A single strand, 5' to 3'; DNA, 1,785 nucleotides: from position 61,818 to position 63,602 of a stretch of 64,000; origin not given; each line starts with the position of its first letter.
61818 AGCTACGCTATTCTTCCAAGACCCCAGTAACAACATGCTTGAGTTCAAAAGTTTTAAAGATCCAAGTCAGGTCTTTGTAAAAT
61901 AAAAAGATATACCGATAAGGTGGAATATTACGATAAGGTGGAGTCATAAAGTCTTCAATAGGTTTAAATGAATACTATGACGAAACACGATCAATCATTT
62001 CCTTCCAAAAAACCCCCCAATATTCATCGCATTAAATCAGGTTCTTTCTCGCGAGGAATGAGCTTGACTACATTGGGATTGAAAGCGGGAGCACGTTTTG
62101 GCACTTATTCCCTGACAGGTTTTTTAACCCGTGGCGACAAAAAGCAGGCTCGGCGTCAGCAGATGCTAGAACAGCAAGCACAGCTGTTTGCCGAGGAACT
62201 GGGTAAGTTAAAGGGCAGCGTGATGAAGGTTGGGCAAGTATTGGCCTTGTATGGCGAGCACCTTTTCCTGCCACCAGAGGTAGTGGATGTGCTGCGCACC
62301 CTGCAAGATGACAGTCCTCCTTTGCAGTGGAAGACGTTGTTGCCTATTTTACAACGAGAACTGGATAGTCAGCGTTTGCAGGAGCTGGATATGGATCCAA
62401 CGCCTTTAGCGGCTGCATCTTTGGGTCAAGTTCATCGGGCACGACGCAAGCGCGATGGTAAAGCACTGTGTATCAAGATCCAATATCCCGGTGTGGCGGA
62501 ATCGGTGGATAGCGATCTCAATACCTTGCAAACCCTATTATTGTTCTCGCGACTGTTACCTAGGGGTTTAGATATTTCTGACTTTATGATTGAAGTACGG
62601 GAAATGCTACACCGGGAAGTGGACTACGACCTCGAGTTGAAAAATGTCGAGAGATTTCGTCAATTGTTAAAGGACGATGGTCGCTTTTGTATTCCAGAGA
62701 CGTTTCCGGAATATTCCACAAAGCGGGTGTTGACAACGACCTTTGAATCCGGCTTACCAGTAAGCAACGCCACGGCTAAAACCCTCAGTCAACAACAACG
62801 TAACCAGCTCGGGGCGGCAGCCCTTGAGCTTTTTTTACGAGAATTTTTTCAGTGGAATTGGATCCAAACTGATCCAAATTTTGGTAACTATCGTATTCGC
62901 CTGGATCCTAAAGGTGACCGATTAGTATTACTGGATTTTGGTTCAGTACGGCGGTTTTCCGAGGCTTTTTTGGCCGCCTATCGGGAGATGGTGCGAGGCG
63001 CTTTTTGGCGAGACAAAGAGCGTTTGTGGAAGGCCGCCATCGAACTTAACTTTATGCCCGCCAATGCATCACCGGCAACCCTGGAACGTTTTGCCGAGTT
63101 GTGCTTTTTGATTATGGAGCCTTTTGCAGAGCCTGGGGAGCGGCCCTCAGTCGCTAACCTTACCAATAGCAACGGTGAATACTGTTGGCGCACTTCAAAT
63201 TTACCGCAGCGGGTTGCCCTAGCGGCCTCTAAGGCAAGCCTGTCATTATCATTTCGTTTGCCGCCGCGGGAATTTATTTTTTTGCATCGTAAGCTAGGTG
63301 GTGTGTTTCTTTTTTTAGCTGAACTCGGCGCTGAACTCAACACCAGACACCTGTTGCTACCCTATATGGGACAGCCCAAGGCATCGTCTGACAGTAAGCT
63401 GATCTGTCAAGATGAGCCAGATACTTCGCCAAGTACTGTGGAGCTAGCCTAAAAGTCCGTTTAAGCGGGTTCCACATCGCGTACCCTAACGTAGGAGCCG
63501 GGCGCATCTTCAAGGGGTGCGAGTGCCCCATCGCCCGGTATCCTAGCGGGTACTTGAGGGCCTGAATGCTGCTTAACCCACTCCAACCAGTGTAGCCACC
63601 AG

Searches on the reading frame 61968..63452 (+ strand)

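Call 25: search_protein_families(library=pfam, proteins=[window:61968-63452:+], max_evalue=0.00001)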
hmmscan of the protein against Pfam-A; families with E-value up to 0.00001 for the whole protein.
window:61968-63452:+ (494 aa): 1 family
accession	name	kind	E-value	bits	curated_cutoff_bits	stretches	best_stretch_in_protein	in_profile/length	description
PF03109.22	ABC1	-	5.5e-54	183.3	22.9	1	112-355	2-242/244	ABC1 atypical kinase-like domain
